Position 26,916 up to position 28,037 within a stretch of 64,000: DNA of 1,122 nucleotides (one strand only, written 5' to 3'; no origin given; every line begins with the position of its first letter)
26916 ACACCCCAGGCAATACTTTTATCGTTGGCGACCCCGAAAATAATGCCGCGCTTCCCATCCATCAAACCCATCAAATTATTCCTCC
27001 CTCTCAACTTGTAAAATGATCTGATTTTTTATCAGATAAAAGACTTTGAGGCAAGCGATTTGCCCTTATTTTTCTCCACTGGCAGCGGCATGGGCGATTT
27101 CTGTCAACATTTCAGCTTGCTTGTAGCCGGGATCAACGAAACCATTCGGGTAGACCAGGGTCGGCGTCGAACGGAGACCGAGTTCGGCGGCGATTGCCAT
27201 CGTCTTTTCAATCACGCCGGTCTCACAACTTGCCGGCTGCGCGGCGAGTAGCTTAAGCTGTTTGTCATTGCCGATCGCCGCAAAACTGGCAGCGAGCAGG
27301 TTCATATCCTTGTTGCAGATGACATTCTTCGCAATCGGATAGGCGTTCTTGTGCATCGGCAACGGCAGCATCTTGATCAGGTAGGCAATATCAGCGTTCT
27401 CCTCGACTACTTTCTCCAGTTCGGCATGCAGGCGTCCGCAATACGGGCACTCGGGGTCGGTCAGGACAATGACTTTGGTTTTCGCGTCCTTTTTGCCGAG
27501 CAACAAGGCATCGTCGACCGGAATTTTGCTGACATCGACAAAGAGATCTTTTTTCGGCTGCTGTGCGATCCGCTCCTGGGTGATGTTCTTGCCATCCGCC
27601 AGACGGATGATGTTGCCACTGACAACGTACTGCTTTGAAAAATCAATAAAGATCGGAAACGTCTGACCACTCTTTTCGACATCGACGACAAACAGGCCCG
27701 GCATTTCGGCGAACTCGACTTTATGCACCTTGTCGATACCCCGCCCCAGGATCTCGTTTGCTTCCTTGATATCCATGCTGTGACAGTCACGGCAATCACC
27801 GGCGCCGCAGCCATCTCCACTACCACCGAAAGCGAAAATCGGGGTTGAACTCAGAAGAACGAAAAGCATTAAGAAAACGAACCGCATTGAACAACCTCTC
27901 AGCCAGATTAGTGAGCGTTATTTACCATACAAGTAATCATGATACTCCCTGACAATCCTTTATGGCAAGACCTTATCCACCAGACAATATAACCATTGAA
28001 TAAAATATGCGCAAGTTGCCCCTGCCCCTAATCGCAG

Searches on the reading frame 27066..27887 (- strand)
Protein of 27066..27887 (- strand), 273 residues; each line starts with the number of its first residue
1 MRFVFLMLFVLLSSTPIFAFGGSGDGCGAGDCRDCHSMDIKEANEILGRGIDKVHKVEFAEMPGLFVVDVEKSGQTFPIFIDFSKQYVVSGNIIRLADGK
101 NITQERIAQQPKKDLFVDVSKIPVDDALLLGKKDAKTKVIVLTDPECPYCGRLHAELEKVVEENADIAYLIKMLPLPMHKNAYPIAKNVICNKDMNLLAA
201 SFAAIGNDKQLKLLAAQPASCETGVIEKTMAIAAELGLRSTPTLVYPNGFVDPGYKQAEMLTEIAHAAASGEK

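Call 23: find_encoding_contigs(protein=window:27066-27887:-, flank=10000, max_places=4)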
Protein window:27066-27887:- (273 aa): 2 contigs read that carry it; 2 places shown.
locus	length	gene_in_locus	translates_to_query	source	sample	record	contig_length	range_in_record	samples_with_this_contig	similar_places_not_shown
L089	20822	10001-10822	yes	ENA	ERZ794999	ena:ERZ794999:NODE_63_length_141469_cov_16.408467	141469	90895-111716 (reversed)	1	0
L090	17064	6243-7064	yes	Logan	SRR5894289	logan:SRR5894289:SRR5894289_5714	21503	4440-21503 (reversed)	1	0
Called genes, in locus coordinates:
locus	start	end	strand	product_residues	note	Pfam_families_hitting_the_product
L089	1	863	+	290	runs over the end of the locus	PF02811:PHP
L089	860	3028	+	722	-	PF22020:RlmL_1st, PF02926:THUMP, PF01170:UPF0020, PF13847:Methyltransf_31 (faint), PF10672:Methyltrans_SAM, PF03602:Cons_hypoth95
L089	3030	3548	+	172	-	PF06094:GGACT (weak), PF13772:AIG2_2 (weak)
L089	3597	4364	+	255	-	PF00117:GATase, PF07722:Peptidase_C26 (faint)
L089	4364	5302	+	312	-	PF01545:Cation_efflux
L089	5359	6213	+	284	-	PF16811:TAtT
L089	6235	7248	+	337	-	PF03480:DctP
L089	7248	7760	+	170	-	PF04290:DctQ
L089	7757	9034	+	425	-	PF06808:DctM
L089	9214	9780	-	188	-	PF02659:Mntp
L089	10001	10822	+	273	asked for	PF13098:Thioredoxin_2, PF13462:Thioredoxin_4 (weak)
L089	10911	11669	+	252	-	PF00106:adh_short, PF13561:adh_short_C2, PF12241:Enoyl_reductase (faint)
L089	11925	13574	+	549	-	PF02421:FeoB_N (faint), PF13167:GTP-bdg_N, PF16360:GTP-bdg_M, PF01926:MMR_HSR1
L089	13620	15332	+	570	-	PF01464:SLT, PF01476:LysM, PF23473:LysM3_LYK4_5 (faint), PF01476:LysM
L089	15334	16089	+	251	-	-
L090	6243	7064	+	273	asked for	PF13098:Thioredoxin_2, PF13462:Thioredoxin_4 (weak)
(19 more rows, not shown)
